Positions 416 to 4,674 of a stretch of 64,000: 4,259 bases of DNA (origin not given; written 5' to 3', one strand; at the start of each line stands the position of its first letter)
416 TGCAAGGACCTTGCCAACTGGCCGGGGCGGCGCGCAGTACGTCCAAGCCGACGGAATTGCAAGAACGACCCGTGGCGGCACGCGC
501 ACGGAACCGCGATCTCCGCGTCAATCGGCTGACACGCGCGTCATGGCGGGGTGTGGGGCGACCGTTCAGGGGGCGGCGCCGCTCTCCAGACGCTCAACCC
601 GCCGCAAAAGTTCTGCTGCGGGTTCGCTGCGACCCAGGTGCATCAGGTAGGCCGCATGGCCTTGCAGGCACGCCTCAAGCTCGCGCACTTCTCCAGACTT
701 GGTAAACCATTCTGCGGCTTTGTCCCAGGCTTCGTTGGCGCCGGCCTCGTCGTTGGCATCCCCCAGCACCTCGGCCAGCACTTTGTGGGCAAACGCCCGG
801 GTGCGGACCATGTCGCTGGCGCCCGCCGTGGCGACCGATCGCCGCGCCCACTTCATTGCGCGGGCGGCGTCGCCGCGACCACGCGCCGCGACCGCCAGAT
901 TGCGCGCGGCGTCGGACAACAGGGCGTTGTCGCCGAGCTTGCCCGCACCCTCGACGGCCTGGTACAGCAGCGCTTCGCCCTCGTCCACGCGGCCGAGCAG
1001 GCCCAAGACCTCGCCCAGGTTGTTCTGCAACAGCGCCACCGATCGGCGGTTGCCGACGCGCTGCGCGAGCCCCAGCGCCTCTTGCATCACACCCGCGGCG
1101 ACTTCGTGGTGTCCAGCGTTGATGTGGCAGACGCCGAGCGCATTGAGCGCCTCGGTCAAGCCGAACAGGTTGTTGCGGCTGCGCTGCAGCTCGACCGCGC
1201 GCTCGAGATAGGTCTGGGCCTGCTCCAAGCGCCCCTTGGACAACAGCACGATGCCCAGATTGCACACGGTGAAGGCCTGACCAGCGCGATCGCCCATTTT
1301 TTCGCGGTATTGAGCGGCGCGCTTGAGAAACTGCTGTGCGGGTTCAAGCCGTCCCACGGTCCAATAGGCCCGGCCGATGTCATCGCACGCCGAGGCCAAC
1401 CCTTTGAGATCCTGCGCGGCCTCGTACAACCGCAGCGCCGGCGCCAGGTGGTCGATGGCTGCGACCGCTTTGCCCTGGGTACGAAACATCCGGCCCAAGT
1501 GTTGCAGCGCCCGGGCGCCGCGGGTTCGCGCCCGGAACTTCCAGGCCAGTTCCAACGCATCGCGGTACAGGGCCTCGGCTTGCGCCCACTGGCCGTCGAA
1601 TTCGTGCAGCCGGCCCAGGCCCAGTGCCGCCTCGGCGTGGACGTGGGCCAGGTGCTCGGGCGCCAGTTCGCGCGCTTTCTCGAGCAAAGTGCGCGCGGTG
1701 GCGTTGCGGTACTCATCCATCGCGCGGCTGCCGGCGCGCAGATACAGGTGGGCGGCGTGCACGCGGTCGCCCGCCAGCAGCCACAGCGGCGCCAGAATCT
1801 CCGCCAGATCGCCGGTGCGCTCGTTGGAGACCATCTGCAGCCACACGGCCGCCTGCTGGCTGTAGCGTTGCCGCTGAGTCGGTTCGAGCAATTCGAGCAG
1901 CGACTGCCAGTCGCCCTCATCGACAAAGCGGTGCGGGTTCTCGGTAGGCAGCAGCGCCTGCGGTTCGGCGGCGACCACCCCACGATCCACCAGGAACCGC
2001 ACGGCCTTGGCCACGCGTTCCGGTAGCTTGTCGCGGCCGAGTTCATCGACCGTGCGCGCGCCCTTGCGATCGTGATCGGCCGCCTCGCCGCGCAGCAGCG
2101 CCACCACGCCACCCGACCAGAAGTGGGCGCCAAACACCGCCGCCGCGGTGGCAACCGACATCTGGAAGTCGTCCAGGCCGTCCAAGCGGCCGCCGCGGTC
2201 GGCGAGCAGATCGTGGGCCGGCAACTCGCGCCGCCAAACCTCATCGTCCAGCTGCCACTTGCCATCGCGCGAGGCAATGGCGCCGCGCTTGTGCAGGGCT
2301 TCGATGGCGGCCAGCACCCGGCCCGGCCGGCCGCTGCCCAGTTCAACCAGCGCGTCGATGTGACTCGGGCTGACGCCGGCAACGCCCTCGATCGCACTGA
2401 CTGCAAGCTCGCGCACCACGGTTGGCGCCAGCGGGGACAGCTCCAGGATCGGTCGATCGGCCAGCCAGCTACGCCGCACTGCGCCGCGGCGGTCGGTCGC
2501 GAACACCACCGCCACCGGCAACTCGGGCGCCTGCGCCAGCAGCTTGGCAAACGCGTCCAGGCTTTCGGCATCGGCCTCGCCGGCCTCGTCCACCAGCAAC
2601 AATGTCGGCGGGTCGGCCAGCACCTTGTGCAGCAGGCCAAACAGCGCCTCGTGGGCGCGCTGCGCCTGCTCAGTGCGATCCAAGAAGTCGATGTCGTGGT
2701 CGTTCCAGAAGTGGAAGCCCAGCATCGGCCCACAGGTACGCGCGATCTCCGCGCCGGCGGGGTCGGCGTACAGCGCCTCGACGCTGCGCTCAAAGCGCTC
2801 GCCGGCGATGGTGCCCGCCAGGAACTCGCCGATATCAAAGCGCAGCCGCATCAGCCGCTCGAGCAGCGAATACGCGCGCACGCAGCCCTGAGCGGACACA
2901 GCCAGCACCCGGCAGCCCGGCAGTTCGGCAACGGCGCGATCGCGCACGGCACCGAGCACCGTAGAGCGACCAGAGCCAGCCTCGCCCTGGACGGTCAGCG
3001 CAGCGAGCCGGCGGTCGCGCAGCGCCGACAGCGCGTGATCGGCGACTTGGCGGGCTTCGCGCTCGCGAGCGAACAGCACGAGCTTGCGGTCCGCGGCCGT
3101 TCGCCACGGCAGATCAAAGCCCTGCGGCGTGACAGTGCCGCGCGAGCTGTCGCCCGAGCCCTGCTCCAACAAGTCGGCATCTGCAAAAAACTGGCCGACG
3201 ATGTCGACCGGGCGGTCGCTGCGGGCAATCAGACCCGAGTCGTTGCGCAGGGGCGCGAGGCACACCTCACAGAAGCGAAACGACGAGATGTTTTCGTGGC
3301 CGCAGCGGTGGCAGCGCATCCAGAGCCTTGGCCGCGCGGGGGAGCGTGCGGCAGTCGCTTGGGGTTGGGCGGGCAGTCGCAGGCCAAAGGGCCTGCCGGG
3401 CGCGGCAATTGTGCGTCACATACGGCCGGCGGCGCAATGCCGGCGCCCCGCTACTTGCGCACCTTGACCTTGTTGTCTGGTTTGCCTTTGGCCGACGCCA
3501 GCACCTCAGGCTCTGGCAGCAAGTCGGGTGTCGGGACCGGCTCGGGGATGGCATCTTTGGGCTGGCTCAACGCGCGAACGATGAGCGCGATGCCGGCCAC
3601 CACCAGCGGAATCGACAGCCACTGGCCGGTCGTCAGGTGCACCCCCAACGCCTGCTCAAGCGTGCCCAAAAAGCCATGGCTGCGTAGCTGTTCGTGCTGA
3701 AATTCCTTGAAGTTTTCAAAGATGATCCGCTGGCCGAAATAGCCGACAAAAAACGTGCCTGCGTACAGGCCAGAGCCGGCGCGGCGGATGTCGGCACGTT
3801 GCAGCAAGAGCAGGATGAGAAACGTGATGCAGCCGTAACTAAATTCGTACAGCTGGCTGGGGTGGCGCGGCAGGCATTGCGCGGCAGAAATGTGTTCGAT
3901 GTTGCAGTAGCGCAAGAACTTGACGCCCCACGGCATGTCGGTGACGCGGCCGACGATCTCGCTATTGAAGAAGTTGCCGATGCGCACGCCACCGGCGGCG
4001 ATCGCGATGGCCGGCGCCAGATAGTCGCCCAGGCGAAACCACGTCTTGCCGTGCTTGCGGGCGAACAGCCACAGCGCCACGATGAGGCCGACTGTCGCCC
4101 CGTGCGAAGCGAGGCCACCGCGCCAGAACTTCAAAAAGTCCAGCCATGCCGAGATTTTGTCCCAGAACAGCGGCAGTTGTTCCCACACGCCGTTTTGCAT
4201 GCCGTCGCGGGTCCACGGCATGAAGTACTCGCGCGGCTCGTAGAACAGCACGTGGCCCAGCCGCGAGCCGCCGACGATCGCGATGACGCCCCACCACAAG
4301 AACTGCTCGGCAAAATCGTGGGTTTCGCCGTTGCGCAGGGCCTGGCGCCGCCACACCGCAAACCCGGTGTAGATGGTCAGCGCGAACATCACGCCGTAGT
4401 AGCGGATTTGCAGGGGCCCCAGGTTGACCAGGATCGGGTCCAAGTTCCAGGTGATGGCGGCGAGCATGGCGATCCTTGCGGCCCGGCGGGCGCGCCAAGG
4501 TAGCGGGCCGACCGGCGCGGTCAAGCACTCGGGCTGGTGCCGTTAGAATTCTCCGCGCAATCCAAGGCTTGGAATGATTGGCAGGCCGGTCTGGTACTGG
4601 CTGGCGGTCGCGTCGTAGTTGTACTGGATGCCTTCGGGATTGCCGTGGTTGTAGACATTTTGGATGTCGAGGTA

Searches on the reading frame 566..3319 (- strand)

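Call 66: search_protein_families(library=pfam, proteins=[window:566-3319:-], max_evalue=0.0001)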
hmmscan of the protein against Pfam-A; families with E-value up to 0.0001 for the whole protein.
window:566-3319:- (917 aa): 10 families
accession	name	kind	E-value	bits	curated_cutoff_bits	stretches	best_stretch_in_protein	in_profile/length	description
PF13424.12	TPR_12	-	2.5e-25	88.9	30.1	3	761-830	2-73/77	Tetratricopeptide repeat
PF13374.12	TPR_10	-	4.3e-14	52.4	27.5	0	687-713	7-33/42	Tetratricopeptide repeat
PF13181.12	TPR_8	-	6.3e-13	48.2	25.7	0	686-713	5-32/34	Tetratricopeptide repeat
PF13191.12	AAA_16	-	1.5e-11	45.5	32.6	1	82-272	2-167/167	AAA ATPase domain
PF13176.12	TPR_7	-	2.5e-09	36.9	27.9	0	566-592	3-29/36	Tetratricopeptide repeat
PF07719.23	TPR_2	-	4.6e-09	36.2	27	0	686-712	5-31/34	Tetratricopeptide repeat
PF14938.12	SNAP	-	2.2e-08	34.4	25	0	810-909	82-182/282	Soluble NSF attachment protein, SNAP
PF17874.7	TPR_MalT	-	6.7e-08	32.6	45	1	543-716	21-195/336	MalT-like TPR region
PF00515.34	TPR_1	-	3e-07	30.4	27.8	0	686-713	5-32/34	Tetratricopeptide repeat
PF13604.12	AAA_30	-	1.2e-05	25.5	27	0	224-264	81-115/191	AAA domain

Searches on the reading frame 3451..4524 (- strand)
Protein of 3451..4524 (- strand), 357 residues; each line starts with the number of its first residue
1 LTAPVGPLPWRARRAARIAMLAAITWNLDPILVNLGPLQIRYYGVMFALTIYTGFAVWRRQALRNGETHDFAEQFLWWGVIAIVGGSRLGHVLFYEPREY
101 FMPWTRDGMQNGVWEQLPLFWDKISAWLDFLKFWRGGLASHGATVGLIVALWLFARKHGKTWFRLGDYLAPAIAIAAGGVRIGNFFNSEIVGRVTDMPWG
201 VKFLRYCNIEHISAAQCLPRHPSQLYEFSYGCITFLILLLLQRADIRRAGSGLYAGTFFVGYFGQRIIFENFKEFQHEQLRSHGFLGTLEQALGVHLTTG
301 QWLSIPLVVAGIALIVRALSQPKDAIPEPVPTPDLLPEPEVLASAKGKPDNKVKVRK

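Call 66: search_protein_families(library=pfam, proteins=[window:3451-4524:-], max_evalue=0.0001)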
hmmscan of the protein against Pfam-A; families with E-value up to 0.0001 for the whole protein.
window:3451-4524:- (357 aa): 1 family
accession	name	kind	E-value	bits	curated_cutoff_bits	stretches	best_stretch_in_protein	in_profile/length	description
PF01790.23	LGT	-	3.3e-59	200.5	24.9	1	30-316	1-239/240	Prolipoprotein diacylglyceryl transferase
